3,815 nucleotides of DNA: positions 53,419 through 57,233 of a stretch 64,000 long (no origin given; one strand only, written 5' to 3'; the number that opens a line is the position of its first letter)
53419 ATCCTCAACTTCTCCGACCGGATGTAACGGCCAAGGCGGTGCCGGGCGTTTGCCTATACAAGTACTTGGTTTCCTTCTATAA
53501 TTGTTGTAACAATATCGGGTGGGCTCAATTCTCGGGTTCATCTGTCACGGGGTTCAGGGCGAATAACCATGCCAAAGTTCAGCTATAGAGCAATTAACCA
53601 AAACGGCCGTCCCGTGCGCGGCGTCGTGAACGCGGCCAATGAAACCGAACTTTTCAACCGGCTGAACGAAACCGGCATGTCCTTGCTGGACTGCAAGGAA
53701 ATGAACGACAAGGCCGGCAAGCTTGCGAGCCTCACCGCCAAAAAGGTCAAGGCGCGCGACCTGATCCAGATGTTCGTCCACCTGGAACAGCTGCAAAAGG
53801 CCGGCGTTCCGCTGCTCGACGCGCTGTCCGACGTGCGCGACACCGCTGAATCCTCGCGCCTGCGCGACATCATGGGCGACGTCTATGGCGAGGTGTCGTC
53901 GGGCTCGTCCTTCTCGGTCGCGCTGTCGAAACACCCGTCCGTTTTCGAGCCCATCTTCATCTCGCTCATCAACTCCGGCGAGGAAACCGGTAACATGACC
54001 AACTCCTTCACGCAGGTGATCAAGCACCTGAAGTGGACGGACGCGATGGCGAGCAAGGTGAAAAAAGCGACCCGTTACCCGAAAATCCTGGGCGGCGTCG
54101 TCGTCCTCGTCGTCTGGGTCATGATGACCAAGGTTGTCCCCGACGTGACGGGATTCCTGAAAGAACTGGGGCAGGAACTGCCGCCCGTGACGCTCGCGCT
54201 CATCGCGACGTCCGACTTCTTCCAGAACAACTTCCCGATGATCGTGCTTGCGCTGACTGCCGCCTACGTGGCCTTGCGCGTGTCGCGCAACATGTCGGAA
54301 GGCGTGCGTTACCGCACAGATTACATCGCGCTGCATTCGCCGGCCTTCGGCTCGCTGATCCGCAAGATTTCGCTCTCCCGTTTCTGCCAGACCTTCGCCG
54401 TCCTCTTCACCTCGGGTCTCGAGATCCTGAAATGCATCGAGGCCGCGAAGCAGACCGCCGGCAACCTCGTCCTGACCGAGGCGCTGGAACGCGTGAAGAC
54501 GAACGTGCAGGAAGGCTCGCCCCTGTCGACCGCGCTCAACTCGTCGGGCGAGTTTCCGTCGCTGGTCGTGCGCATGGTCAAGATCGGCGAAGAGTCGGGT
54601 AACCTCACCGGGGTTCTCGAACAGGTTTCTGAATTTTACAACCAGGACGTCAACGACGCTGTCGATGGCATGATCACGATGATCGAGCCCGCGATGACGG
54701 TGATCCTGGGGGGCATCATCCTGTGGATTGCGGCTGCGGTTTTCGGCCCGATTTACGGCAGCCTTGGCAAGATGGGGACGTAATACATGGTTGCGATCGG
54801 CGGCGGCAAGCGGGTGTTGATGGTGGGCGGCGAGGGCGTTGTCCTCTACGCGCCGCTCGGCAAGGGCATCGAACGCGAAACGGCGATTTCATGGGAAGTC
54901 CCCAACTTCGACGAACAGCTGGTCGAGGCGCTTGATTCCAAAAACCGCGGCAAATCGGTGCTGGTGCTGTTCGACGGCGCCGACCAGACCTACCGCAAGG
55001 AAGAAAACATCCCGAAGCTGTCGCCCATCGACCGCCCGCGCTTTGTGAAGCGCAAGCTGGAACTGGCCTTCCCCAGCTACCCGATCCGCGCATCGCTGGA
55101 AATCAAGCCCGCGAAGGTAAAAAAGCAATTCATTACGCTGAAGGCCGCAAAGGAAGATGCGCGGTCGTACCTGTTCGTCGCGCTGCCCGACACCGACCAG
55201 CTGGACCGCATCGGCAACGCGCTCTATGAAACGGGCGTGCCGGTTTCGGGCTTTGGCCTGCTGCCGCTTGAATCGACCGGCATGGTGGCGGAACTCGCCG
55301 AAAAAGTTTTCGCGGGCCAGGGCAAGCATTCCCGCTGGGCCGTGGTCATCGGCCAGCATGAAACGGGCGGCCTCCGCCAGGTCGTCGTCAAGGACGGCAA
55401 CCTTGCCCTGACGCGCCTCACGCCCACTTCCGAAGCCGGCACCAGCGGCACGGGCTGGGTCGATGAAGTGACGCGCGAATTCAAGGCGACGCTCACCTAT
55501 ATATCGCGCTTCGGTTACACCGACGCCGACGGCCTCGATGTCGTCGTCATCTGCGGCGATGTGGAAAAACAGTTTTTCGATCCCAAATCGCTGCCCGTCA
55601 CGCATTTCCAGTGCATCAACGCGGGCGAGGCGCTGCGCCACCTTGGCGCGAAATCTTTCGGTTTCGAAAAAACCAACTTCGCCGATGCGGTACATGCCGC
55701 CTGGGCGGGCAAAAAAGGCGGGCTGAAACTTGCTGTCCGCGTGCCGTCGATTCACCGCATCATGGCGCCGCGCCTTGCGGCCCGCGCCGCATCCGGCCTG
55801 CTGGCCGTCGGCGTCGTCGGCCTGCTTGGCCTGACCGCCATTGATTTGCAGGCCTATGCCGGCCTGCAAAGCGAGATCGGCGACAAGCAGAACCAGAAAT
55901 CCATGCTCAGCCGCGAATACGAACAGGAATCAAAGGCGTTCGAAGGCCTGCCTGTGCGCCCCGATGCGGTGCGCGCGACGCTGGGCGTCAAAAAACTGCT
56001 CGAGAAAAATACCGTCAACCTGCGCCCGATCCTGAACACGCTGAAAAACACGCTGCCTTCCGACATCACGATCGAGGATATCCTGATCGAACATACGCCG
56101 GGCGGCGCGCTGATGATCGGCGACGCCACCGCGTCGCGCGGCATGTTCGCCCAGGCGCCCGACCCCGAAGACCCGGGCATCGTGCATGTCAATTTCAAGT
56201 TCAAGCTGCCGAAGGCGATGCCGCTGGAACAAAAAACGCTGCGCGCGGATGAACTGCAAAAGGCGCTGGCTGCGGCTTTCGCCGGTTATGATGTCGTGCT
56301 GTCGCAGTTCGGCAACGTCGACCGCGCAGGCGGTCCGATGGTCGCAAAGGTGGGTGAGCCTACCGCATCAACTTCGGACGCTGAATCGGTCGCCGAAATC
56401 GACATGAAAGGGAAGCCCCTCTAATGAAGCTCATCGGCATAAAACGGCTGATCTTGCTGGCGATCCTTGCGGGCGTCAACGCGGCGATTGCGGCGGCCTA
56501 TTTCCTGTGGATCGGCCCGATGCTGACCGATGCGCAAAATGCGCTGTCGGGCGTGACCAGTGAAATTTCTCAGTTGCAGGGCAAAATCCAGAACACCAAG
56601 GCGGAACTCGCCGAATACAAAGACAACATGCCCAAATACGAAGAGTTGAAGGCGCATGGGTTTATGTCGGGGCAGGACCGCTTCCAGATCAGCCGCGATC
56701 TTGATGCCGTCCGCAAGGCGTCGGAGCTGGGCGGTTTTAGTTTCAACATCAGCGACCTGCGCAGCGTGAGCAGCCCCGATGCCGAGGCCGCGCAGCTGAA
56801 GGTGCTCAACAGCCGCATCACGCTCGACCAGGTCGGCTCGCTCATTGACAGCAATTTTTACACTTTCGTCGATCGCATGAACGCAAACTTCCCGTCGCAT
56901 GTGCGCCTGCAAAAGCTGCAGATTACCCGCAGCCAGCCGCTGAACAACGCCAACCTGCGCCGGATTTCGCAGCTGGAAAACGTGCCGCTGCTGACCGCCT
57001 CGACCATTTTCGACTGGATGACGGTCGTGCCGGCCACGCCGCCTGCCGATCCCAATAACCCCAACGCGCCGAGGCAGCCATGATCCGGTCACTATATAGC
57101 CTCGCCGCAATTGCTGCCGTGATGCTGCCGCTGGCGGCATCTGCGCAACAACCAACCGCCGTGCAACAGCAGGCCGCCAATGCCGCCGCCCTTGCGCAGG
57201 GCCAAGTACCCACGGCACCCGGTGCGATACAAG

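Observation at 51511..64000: PilT/PilU-equipped type IV pilus-like cluster with non-canonical core and no pilin gene, in an alphaproteobacterium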

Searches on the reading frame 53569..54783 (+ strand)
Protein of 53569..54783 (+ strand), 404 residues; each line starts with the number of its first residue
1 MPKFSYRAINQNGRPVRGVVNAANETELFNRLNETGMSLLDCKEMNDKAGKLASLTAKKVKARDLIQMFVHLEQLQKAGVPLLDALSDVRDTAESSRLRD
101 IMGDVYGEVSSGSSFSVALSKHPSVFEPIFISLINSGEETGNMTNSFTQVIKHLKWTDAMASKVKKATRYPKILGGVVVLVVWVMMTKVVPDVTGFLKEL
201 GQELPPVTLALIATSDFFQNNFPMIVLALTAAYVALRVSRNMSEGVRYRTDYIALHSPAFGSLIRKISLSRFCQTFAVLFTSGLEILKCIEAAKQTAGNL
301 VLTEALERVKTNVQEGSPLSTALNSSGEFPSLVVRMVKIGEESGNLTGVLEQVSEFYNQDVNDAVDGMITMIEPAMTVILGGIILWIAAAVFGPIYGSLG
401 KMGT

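Call 3: search_protein_families(library=pfam, proteins=[window:53569-54783:+], max_evalue=0.01)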
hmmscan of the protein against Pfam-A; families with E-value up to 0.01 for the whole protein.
window:53569-54783:+ (404 aa): 1 family
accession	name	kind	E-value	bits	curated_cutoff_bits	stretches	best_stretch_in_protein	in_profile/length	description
PF00482.28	T2SSF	-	2.4e-54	183.1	25.2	2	272-393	1-124/125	Type II secretion system (T2SS), protein F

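Call 5: search_protein_families(library=ncbifam, proteins=[window:53569-54783:+], max_evalue=0.01)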
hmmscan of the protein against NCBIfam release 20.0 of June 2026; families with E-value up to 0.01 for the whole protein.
window:53569-54783:+ (404 aa): 6 families
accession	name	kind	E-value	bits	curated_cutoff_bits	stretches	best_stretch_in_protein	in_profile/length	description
TIGR02120.1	GspF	equivalog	3.5e-93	313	424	1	4-395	1-394/401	type II secretion system inner membrane protein GspF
NF052607.1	T4PiliAsmPilCThrm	equivalog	1.5e-83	281.2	700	1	1-402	1-404/406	type IV pilus assembly protein PilC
NF007861.0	PRK10573.1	equivalog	5.5e-72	243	401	1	4-396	7-392/401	protein transport protein HofC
NF052606.1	T4PiliAsmPilCMyx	equivalog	1.9e-66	224.6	700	1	2-397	20-413/419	type IV pilus assembly protein PilC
NF047826.1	T3SSXpsF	equivalog_domain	3.8e-63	213.7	650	1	1-399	1-401/405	type II secretion system protein XpsF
NF041012.2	T4P_ComGB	equivalog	4.8e-35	121.5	240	1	66-398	4-330/332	competence type IV pilus assembly protein ComGB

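Call 12: find_encoding_contigs(protein=window:53569-54783:+, flank=10000, max_places=6)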
Protein window:53569-54783:+ (404 aa): no gene with exactly this product is on record in the collection.

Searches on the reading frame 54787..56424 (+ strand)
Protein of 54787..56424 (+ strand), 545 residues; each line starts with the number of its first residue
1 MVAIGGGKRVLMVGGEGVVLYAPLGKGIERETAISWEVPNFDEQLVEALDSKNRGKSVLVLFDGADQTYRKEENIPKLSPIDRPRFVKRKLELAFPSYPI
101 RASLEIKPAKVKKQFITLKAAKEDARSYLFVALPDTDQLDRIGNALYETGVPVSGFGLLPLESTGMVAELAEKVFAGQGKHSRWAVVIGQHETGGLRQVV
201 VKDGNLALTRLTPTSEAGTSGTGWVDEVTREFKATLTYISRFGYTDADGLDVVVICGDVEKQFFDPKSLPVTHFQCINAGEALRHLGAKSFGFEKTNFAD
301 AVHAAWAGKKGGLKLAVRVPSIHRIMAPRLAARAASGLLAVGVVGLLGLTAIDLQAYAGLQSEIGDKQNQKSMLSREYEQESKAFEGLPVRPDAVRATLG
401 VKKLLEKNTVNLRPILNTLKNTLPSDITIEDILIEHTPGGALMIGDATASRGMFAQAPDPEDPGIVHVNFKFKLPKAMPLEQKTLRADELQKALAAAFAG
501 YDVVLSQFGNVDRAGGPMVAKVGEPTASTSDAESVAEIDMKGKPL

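Call 3: search_protein_families(library=pfam, proteins=[window:54787-56424:+], max_evalue=0.01)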
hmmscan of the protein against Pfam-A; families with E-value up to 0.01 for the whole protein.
window:54787-56424:+ (545 aa): 0 families

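Call 5: search_protein_families(library=ncbifam, proteins=[window:54787-56424:+], max_evalue=0.01)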
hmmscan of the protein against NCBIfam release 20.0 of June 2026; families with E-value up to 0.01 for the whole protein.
window:54787-56424:+ (545 aa): 0 families

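Call 29: search_solved_structures(query=A1, max_evalue=10, show_alignments=0)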
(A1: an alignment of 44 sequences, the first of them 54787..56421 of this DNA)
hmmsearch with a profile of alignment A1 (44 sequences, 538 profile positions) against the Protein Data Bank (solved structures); distinct sequences matched with E-value up to 10: 3.
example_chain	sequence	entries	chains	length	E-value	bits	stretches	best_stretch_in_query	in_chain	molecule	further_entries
4h22_A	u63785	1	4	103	0.22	13.3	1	316-404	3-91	Leucine-rich repeat flightless-interacting protein 1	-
8q6o_D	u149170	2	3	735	0.27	13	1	356-496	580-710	DNA replication licensing factor mcm5-A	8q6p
8gsa_A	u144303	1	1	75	0.42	12.4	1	380-424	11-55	Acyl carrier protein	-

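Call 31: find_homologous_proteins(query=window:54787-56421:+, max_evalue=0.001)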
Query window:54787-56421:+ (545 aa): 220 proteins with E <= 0.001 among 8000 candidates; the best 120 are listed.
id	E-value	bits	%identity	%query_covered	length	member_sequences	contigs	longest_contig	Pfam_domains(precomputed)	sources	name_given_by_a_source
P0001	0.0e+0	1208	100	100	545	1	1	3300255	-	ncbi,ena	-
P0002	0.0e+0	1157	96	100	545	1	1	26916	-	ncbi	-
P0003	0.0e+0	1156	96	100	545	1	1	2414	-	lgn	-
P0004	0.0e+0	1139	94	100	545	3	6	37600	-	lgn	-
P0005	0.0e+0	1137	94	100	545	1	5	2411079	-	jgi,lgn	jgi:hypothetical protein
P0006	0.0e+0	1076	89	100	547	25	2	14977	-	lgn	-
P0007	0.0e+0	1061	88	100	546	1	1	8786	-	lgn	-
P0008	6.0e-294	994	82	100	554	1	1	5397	-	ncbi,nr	ncbi:MAG TPA: hypothetical protein VEF76_11980 [Patescibacteria group bacterium]|nr:hypothetical pro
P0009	1.1e-287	973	87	93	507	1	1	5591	-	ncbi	-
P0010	4.5e-278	941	78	100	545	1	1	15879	-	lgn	-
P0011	1.7e-274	930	76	100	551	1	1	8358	-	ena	-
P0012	5.2e-272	921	76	100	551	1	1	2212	-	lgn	-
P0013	1.2e-271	920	75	100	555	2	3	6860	-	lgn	-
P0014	2.2e-256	870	72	100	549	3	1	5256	-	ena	-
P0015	1.2e-255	867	72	100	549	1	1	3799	-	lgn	-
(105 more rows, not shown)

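Call 32: find_encoding_contigs(protein=P0001, flank=10000, max_places=3)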
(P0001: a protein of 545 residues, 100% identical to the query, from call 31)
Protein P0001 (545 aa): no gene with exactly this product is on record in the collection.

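Call 48: predict_structure(alignment_id=A3)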
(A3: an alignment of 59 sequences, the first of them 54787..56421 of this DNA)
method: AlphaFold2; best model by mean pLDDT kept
length: 545 residues; sequences in the alignment: 59
mean_pLDDT: 81.7   pTM: 0.60
mean pLDDT of the five models: 81.7, 79.7, 79.8, 79.3, 78.3
residues with pLDDT >= 90: 179; 70-90: 281; 50-70: 43; < 50: 42
segments of 3 or more residues with pLDDT < 50: 1-4, 117-121, 387-389, 447-452, 510-531
pLDDT, mean of each block of 10 residues (from residue 1): 63 94 90 93 94 88 87 77 86 85 77 51 68 84 91 91 95 91 94 92 91 86 92 91 89 93 88 94 91 85 93 86 77 83 90 85 83 75 53 68 78 87 86 85 57 61 86 84 85 89 76 40 38 74 85
secondary structure, 60 per line:
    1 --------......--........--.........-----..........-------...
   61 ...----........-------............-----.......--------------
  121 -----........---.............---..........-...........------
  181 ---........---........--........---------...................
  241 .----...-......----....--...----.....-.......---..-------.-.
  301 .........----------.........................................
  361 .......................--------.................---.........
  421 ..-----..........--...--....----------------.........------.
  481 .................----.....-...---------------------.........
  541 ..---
elements in order: E9-14 E17-24 E27-35 H41-50 E58-63 E68-75 H83-94 E100-106 E126-133 H137-149 E153-158 H159-162 H164-174 E184-191 E195-202 E205-212 H222-241 E250-255 H260-263 E273-277 H279-285 H300-309 H320-383 H392-408 H412-422 E428-437 H445-448 E465-473 H480-497 E502-506 E535-542

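Call 71: search_protein_representatives(alignment_id=A3)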
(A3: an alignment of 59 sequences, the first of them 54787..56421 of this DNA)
Query: 59 sequences, 543 profile positions. Proteins with E-value up to 0.001 (for the whole library): 882; up to 1e-10: 606; up to 1e-30: 308. The best 150 are listed.
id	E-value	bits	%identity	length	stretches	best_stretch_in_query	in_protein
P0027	2.8e-266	900.8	-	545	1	1-542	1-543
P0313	1.4e-211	720.3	-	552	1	1-543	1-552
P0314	1.3e-204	697.2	-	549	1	5-543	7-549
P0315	1.3e-200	684.1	-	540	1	1-542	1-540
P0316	1.5e-183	627.7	-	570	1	7-543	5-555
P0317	1.9e-180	617.5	-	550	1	4-541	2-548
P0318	2.7e-172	590.6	-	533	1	6-542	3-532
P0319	1.3e-171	588.3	-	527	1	7-541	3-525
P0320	2.2e-171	587.5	-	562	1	5-543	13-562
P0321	2.3e-169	580.9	-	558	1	7-543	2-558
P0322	1.1e-168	578.7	-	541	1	4-543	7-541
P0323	3.3e-167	573.8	-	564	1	6-543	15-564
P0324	6.7e-167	572.8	-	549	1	4-542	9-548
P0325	9.1e-166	569.0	-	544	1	12-543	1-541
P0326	1.9e-146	505.2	-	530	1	1-543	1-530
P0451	5.0e-55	203.5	-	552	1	47-526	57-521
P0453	2.2e-54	201.4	-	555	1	3-501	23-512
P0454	5.0e-54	200.2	-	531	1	45-539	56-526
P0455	1.4e-53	198.8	-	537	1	4-506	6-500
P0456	1.7e-53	198.5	-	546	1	3-529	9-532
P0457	2.3e-53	198.0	-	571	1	10-525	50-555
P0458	9.7e-53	196.0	-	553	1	11-441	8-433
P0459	1.4e-52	195.4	-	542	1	7-532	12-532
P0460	3.8e-52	194.0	-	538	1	4-541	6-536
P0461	6.5e-52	193.3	-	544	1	4-525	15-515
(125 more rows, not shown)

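Call 72: search_protein_families(library=pfam, proteins=[P0461, P0460, P0459, P0458, P0457, P0456, P0455, P0454, P0453, P0451], max_evalue=0.1)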
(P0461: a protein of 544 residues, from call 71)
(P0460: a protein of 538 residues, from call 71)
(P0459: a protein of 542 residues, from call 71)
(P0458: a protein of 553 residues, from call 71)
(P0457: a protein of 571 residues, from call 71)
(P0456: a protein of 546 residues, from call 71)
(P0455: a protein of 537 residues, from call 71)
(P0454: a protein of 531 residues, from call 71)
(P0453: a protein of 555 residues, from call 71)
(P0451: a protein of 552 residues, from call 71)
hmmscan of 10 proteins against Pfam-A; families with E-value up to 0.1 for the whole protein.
P0461 (544 aa): 0 families

P0460 (538 aa): 0 families

P0459 (542 aa): 0 families

P0458 (553 aa): 0 families

P0457 (571 aa): 0 families

P0456 (546 aa): 0 families

P0455 (537 aa): 0 families

P0454 (531 aa): 0 families

P0453 (555 aa): 2 families
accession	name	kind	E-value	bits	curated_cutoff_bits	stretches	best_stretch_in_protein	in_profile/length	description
PF21799.2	MurD-like_N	-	0.057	14.1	27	0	349-399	3-53/88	Mur ligase MurD-like, N-terminal domain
PF19491.4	DUF6026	-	0.061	13.7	26.6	0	377-398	18-39/51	Family of unknown function (DUF6026)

P0451 (552 aa): 0 families

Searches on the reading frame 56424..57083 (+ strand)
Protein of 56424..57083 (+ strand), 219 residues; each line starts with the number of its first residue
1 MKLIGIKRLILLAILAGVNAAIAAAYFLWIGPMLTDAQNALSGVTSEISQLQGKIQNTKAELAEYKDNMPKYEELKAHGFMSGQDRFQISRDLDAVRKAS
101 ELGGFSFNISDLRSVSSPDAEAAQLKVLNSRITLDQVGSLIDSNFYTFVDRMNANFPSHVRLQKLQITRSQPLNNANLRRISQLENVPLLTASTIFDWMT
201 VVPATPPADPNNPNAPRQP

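Call 3: search_protein_families(library=pfam, proteins=[window:56424-57083:+], max_evalue=0.01)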
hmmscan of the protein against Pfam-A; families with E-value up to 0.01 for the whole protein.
window:56424-57083:+ (219 aa): 0 families

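Call 5: search_protein_families(library=ncbifam, proteins=[window:56424-57083:+], max_evalue=0.01)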
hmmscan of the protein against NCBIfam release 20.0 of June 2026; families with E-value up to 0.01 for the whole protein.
window:56424-57083:+ (219 aa): 1 family
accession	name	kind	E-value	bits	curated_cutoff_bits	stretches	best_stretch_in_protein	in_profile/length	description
NF051443.1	NheC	equivalog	0.0053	16.1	420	1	16-75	226-285/352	non-hemolytic enterotoxin subunit C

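Call 30: search_solved_structures(query=A2, max_evalue=10, show_alignments=0)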
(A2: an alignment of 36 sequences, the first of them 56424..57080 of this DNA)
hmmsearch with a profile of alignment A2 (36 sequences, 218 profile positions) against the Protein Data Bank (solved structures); distinct sequences matched with E-value up to 10: 27.
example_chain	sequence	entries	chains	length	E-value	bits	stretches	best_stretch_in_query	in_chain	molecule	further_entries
2x7a_A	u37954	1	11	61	0.042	16.5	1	20-69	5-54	BONE MARROW STROMAL ANTIGEN 2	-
8qox_B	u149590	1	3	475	0.11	15.1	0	31-71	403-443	Conserved membrane protein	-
2xg7_A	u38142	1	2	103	0.11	15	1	19-70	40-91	BONE MARROW STROMAL ANTIGEN 2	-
3nwh_A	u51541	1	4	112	0.15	14.6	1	19-69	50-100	Bone marrow stromal antigen 2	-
3mqb_A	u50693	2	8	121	0.16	14.5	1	19-70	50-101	Bone marrow stromal antigen 2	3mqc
3tnu_B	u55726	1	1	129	0.21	14.2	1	37-72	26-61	Keratin, type II cytoskeletal 5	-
3mq7_A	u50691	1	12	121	0.23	14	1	22-70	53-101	Bone marrow stromal antigen 2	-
8tzk_E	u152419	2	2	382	0.3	13.6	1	24-72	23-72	Peptidase M23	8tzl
6jfv_B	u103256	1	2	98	0.45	13.1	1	38-68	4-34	Keratin, type II cytoskeletal 5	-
1wpa_A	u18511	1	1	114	0.57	12.7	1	36-78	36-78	Occludin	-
3g7c_A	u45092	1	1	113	0.6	12.7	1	36-78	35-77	Occludin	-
7a48_B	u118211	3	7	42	0.61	12.6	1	31-70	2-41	APH colied-coil | APH coiled-coil | Coiled-coil APH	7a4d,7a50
6gy8_A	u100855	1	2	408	0.77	12.3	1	31-80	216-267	XaxA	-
6gy6_A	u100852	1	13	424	0.78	12.3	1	31-80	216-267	XaxA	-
1hf9_A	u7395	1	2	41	0.98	12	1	36-69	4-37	ATPASE INHIBITOR (MITOCHONDRIAL)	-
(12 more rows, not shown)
